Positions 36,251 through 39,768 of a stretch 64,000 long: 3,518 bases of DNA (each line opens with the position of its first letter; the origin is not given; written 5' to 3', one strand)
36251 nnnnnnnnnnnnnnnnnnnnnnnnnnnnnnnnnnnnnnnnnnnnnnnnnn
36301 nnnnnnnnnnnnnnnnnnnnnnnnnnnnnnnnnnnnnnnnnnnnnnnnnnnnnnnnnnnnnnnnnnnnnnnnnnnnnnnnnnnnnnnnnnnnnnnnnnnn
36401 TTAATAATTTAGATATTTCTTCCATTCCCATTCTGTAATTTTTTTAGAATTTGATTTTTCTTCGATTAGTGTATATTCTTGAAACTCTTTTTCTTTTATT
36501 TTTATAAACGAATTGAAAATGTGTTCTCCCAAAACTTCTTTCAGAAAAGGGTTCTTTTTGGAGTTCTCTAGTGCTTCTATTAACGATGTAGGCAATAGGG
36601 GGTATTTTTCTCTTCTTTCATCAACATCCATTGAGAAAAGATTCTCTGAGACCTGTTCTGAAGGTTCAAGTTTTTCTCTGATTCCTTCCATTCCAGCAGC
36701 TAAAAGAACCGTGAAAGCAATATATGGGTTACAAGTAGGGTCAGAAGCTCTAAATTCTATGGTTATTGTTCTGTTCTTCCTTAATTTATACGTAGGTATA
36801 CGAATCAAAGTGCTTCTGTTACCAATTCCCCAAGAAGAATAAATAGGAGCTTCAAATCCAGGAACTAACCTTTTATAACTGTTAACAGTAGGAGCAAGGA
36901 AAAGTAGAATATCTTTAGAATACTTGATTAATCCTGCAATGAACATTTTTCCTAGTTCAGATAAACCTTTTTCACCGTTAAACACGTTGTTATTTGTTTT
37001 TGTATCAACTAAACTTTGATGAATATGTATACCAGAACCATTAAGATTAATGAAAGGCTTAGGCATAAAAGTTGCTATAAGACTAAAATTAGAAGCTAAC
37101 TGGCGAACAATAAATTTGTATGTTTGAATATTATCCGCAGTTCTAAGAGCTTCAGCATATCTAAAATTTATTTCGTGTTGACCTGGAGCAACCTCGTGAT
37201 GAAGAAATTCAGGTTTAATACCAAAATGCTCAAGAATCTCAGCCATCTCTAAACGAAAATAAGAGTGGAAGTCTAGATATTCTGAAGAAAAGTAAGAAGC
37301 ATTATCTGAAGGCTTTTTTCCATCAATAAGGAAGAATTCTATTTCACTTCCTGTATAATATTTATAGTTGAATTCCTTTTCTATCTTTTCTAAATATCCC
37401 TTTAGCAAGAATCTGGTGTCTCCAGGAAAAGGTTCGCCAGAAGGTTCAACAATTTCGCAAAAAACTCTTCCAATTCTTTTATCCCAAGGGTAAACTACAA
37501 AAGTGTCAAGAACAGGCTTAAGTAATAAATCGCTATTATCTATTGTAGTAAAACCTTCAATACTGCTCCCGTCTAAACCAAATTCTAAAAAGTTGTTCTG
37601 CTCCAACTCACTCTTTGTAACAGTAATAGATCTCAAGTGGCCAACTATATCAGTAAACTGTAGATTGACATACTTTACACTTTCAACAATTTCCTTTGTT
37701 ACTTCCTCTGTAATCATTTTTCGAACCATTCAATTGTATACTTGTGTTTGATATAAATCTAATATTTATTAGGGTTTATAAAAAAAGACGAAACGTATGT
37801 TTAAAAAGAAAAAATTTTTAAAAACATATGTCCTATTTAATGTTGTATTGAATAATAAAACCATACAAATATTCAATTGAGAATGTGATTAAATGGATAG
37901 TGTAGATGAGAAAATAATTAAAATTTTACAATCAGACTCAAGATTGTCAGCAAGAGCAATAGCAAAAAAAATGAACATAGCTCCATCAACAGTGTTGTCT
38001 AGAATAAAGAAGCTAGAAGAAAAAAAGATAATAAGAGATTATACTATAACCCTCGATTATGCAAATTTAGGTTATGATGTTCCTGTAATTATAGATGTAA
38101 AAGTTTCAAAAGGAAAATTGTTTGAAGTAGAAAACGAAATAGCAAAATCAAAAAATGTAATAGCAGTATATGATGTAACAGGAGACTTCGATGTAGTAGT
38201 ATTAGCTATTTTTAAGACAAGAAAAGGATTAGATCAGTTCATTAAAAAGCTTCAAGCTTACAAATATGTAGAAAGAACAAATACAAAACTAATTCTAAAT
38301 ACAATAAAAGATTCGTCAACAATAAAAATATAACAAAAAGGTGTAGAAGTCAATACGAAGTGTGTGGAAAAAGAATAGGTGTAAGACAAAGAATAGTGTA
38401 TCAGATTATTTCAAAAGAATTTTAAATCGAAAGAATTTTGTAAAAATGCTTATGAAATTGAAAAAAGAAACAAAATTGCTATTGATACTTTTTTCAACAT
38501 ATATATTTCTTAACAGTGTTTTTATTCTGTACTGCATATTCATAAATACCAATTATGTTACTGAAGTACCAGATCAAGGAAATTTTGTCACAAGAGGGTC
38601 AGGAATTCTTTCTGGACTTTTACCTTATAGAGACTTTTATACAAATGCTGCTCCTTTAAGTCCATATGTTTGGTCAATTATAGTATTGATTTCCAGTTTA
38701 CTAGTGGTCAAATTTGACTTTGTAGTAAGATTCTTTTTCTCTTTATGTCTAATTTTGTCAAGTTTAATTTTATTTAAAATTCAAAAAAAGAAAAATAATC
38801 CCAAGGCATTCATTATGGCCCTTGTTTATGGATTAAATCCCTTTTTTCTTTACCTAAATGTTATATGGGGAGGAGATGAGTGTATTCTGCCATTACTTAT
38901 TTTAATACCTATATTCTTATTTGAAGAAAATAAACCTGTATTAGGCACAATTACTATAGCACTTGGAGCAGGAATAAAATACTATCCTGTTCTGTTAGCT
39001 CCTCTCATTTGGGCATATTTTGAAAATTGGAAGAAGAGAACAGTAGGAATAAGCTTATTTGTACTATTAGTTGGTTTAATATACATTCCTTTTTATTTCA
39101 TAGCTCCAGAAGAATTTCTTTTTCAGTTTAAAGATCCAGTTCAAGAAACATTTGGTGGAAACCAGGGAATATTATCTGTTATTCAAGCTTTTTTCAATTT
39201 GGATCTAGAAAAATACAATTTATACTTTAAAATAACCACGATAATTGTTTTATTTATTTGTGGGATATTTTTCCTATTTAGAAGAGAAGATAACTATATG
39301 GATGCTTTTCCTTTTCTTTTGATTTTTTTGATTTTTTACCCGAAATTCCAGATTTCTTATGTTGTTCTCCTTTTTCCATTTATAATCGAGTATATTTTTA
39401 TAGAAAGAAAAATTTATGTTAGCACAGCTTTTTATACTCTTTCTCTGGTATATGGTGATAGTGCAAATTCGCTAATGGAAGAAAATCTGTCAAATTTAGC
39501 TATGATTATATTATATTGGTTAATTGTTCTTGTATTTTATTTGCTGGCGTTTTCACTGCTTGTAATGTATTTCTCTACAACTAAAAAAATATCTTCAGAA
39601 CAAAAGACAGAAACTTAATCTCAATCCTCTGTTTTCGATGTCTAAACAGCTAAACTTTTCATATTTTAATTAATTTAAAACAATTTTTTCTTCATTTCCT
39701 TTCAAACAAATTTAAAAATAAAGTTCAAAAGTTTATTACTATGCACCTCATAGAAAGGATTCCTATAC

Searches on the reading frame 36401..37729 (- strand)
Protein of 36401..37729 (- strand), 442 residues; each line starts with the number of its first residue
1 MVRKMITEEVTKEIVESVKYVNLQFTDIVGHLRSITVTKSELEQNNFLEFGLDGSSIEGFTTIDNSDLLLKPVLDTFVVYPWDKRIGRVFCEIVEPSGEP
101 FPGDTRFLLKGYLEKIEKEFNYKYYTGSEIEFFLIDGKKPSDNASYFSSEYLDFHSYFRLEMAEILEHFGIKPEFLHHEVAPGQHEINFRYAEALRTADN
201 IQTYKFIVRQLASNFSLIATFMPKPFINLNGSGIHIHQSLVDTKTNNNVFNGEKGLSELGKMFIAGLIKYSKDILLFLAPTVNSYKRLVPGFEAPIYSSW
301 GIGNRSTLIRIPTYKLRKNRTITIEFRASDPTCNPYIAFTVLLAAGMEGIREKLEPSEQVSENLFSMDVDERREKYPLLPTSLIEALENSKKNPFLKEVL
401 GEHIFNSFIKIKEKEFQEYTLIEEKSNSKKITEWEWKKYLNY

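Call 11: search_protein_families(library=ncbifam, proteins=[window:36401-37729:-], max_evalue=0.00001)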
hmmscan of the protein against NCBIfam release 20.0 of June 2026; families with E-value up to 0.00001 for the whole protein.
window:36401-37729:- (442 aa): 5 families
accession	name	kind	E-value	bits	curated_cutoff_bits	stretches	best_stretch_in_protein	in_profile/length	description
TIGR00653.1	GlnA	equivalog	1.3e-134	449.4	429.15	2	138-440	166-461/462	type I glutamate--ammonia ligase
TIGR03105.1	gln_synth_III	equivalog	6.4e-87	291.8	469.6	1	16-440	8-434/435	type III glutamate--ammonia ligase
NF007006.0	PRK09469.1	equivalog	9.2e-79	265.2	845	2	137-417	171-452/469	glutamate--ammonia ligase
NF045547.1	GGputSyn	equivalog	9.6e-76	255.3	650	1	17-421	13-432/438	gamma-glutamylputrescine synthetase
NF041605.1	gln_syn_GlnII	equivalog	6.1e-15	55.2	500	1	19-342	6-324/333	glutamine synthetase GlnII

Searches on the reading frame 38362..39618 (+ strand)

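Call 11: search_protein_families(library=ncbifam, proteins=[window:38362-39618:+], max_evalue=0.00001)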
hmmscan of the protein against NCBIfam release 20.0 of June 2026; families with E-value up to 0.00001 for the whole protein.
window:38362-39618:+ (418 aa): 0 families

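Call 62: search_protein_families(library=pfam, proteins=[window:38362-39618:+], max_evalue=0.0001)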
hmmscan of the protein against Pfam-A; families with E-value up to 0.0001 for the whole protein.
window:38362-39618:+ (418 aa): 1 family
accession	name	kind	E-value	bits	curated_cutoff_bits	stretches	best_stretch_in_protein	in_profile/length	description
PF09594.16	GT87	-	4.3e-09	36.9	25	1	106-313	9-220/237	Glycosyltransferase family 87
